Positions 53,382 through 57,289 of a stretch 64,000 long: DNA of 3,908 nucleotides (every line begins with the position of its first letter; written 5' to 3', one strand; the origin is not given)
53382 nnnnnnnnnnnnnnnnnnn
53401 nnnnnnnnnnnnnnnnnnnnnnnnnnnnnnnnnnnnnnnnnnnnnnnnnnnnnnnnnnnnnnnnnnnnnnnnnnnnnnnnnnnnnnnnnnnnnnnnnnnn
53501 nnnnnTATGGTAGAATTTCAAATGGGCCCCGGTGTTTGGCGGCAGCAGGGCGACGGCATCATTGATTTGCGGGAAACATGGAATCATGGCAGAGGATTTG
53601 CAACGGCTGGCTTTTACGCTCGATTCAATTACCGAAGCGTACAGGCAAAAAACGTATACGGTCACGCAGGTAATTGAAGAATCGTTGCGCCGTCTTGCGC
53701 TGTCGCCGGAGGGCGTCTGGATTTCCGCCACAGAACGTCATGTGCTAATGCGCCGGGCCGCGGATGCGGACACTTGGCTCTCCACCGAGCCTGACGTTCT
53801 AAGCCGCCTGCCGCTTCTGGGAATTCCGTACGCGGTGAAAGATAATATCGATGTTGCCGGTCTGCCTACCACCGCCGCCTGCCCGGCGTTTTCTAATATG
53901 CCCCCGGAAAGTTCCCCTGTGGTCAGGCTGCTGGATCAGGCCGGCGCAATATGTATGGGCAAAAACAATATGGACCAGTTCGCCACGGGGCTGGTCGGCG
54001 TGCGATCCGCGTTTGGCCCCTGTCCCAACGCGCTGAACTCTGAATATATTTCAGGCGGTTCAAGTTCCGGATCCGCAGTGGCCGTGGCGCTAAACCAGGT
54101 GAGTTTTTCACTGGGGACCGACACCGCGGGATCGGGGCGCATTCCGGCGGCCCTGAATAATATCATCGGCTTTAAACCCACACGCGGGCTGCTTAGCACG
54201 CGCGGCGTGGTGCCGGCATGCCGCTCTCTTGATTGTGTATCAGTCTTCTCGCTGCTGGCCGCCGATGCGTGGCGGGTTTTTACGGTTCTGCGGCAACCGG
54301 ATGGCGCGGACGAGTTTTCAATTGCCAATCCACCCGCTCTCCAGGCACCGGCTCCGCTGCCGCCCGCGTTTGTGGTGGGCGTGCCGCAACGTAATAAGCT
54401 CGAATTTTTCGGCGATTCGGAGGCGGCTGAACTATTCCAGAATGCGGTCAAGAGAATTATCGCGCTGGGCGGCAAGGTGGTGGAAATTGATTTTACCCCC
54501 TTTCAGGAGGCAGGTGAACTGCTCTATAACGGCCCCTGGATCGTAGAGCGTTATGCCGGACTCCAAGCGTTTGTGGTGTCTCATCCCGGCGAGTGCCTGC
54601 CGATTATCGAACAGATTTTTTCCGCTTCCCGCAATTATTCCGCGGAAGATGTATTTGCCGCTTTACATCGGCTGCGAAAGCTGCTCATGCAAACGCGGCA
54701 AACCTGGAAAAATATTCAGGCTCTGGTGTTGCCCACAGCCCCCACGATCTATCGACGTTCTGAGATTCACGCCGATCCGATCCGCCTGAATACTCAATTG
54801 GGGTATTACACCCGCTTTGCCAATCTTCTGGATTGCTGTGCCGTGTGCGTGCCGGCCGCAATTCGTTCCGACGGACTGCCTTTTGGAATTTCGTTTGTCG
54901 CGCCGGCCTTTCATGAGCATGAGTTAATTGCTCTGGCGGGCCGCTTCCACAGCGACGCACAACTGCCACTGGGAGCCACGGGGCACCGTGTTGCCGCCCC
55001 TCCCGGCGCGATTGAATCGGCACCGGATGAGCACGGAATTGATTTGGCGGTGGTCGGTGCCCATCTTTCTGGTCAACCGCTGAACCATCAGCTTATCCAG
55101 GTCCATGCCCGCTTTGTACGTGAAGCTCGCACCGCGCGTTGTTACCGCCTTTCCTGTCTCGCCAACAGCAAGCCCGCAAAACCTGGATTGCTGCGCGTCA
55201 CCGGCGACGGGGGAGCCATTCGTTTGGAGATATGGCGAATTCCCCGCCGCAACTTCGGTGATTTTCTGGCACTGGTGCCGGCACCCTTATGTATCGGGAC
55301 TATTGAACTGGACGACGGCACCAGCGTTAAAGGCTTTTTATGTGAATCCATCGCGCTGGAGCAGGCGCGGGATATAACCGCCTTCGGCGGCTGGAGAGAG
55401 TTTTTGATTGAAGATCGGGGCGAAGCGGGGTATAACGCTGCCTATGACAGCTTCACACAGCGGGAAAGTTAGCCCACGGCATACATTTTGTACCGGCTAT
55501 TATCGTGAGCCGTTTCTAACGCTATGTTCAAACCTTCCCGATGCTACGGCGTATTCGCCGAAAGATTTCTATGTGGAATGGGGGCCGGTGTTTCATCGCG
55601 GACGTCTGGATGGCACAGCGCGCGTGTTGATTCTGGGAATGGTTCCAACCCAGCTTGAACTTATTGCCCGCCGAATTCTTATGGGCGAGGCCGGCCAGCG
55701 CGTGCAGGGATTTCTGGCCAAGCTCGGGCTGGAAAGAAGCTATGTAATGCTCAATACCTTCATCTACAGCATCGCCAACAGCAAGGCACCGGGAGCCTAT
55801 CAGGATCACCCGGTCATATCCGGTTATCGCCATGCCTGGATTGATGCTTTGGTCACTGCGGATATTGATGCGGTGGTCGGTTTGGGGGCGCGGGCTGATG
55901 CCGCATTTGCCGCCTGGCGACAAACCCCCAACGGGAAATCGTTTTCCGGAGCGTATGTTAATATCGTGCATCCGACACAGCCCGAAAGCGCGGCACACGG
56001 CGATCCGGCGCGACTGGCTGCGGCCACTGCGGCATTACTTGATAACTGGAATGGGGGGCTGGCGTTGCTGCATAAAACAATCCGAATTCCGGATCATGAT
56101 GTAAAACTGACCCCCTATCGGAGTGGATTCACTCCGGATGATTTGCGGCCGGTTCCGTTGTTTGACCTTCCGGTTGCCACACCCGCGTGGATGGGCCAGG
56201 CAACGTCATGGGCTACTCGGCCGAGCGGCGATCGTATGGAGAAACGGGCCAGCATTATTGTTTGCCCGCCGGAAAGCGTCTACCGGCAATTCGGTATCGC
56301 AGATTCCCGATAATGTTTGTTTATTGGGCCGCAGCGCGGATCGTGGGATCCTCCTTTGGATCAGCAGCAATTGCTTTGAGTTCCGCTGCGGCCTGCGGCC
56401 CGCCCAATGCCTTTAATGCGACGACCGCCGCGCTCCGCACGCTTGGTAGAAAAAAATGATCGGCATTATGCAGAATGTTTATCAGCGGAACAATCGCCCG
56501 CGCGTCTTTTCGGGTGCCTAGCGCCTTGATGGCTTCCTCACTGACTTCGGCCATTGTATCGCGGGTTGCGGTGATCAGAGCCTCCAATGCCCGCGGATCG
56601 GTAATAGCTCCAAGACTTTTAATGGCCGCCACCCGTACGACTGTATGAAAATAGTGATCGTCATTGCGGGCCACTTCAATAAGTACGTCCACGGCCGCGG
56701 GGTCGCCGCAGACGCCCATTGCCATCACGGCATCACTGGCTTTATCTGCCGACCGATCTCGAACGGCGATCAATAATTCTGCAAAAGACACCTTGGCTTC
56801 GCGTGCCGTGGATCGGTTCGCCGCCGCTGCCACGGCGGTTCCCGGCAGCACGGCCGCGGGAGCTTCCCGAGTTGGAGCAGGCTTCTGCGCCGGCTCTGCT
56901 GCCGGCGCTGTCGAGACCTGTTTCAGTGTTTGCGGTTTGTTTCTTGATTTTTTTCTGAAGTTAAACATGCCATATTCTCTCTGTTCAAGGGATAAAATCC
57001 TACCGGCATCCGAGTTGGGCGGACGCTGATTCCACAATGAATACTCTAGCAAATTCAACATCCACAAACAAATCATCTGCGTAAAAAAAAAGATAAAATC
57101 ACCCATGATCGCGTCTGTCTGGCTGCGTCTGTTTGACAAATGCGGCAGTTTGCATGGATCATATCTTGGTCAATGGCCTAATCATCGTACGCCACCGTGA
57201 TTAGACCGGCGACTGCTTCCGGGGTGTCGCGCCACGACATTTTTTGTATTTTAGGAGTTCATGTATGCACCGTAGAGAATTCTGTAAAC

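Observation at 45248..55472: Eleven-gene operon for a porin, BMP-type ABC importer, three isochorismatase-like cysteine hydrolases, a cupin and allophanate hydrolase: a candidate biuret/triuret-type ureido-nitrogen catabolic system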

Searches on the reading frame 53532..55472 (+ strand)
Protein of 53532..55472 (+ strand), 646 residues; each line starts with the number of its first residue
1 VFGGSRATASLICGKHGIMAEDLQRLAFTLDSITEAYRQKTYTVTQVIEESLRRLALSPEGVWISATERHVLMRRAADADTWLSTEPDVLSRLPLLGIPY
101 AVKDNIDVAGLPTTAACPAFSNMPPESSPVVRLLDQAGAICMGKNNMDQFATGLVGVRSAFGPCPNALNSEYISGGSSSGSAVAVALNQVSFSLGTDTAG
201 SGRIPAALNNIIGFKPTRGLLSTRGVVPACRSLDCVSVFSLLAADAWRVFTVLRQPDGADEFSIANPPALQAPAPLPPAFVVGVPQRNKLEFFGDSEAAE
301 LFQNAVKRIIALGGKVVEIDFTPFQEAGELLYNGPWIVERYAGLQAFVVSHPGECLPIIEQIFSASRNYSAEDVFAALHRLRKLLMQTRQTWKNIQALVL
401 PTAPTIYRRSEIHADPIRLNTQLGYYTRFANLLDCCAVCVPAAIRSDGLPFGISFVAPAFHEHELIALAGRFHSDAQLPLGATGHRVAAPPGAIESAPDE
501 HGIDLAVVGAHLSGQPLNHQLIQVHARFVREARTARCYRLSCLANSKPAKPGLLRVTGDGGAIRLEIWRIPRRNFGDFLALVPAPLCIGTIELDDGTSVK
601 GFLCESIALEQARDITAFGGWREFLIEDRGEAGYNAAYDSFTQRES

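Call 4: search_protein_families(library=pfam, proteins=[window:53532-55472:+], max_evalue=0.01)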
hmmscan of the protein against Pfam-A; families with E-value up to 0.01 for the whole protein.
window:53532-55472:+ (646 aa): 2 families
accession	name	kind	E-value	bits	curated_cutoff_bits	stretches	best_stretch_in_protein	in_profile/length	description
PF01425.27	Amidase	-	1.9e-78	264.9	27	1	47-465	2-444/445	Amidase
PF21986.1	AH_C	-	3.3e-50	169.7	27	1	503-625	1-122/123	Allophanate hydrolase C-terminal domain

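Call 5: search_protein_families(library=ncbifam, proteins=[window:53532-55472:+], max_evalue=0.01)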
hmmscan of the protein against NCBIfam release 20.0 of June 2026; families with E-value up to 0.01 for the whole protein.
window:53532-55472:+ (646 aa): 26 families (the best 25 are shown)
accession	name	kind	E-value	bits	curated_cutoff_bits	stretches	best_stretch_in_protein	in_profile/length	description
NF006043.0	PRK08186.1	subfamily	3.5e-232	772.1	487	1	27-627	6-596/600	allophanate hydrolase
TIGR02713.1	allophanate_hyd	equivalog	8.4e-223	741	511.05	1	61-625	2-562/563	allophanate hydrolase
TIGR00132.1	gatA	equivalog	1e-61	209.2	481.1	2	39-325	7-290/466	Asp-tRNA(Asn)/Glu-tRNA(Gln) amidotransferase subunit GatA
NF005688.0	PRK07488.1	equivalog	5.2e-56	190.5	532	1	26-472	9-462/474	indoleacetamide hydrolase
NF006631.0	PRK09201.1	equivalog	7.1e-54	183.3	461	2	28-268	7-247/466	AtzE family amidohydrolase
NF005460.0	PRK07056.1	subfamily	8e-54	183.3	447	1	29-469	9-446/457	amidase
NF004766.0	PRK06102.1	equivalog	2.2e-51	175.4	559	1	31-469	11-444/455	amidase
TIGR02715.1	amido_AtzE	subfamily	3e-51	174.8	425.75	2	32-266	4-238/452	AtzE family amidohydrolase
NF006169.0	PRK08310.1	equivalog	1.8e-45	156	391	1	93-475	24-393/395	amidase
NF004717.0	PRK06061.1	equivalog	4.8e-43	147.6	498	2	27-272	16-255/483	amidase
NF004815.0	PRK06169.1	equivalog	3.7e-38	131.2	506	1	31-474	13-457/471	amidase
NF004622.0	PRK05962.1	equivalog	8.4e-38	130.3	463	1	77-469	35-421/431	amidase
NF006006.0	PRK08137.1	equivalog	1.1e-35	123.4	534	1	86-327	92-342/529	amidase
NF005450.0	PRK07042.1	equivalog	4.6e-35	121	458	1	31-473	10-449/464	amidase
NF009119.0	PRK12470.1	equivalog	4.9e-35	121.5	498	1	43-475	24-451/462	amidase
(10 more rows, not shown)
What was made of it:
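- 53586..55472 (+): Allophanate hydrolase (amidase-signature domain plus AH_C domain). NF006043, 772 bits (cut-off 487); TIGR02713, 741 bits (cut-off 511); Pfam Amidase plus AH_C (calls 4, 5).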

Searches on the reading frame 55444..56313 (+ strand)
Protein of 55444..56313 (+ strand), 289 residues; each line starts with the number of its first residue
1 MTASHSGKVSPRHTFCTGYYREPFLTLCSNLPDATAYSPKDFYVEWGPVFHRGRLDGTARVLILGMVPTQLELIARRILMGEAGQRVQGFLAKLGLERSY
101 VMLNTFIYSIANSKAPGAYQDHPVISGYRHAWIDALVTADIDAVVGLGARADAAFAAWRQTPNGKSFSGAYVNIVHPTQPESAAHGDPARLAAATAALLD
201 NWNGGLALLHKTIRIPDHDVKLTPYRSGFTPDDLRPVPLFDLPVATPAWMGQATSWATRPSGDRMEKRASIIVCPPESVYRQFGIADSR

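Call 37: search_protein_families(library=pfam, proteins=[window:55444-56313:+], max_evalue=0.01)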
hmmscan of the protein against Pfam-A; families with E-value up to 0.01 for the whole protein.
window:55444-56313:+ (289 aa): 1 family
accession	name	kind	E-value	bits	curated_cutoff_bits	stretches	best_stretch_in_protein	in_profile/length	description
PF03167.25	UDG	-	0.0094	16.5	24.3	0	56-177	5-118/141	Uracil DNA glycosylase superfamily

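Call 75: search_protein_families(library=ncbifam, proteins=[window:55444-56313:+], max_evalue=1)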
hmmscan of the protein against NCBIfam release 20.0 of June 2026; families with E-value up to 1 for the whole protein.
window:55444-56313:+ (289 aa): 3 families
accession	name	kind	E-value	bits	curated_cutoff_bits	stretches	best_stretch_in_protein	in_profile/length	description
NF040953.1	Arch_udg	equivalog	0.048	13.2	250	1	56-104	29-78/184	type-4 uracil-DNA glycosylase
TIGR00758.1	UDG_fam4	subfamily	0.062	13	125.3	1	57-104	20-67/173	uracil-DNA glycosylase, family 4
TIGR03914.1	UDG_fam_dom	hypoth_equivalog_domain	0.17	11.5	189.95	1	57-102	74-119/231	UdgX family uracil-DNA binding protein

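Call 76: search_solved_structures(query=window:55444-56313:+, max_evalue=1)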
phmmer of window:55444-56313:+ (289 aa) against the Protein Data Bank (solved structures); distinct sequences matched with E-value up to 1: 2.
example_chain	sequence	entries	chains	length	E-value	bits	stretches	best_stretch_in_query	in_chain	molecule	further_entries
5gn2_A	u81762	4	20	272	1.6e-75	257.1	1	15-279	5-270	Blr0248 protein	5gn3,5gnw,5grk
5iww_D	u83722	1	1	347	0.47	12.7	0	78-107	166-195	PLS9-PPR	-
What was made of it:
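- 55444..56313 (+): Blr0248-type UDG-superfamily protein. It overlaps the allophanate hydrolase 3' end by 29 nt, so it is probably co-transcribed but is not part of the pathway. PDB 5GN2 (Blr0248), E = 1.6e-75 (call 76).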

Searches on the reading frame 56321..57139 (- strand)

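Call 75: search_protein_families(library=ncbifam, proteins=[window:56321-57139:-], max_evalue=1)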
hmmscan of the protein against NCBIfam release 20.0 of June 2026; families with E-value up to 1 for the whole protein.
window:56321-57139:- (272 aa): 7 families
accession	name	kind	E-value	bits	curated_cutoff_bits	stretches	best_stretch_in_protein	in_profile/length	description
NF045915.1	PhycobilmeDegNblB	equivalog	6.4e-13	48.7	300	2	167-264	114-207/214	phycobilisome degradation protein NblB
NF058502.1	phyc_lyase_CpcE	equivalog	1.4e-10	41.1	330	2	202-257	61-112/260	C-phycocyanin alpha-cysteine-84 phycocyanobilin lyase subunit CpcE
NF007244.0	PRK09687.1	equivalog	8.5e-08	31.8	275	1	121-263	133-268/285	putative lyase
NF058505.1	phyc_lyase_CpeY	equivalog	2.6e-05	23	600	1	204-257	326-378/419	C-phycoerythrin alpha-cysteine-82 phycoerythrobilin lyase CpeY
NF058515.1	phyc_lyase_CpcF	equivalog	0.00013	21.6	220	2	118-179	61-119/200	C-phycocyanin alpha-cysteine-84 phycocyanobilin lyase subunit CpcF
TIGR02270.1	TIGR02270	subfamily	0.0005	19.2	206.8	1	60-180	182-295/410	TIGR02270 family protein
TIGR00601.1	rad23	equivalog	0.24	10.6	207.3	1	68-118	76-125/381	UV excision repair protein Rad23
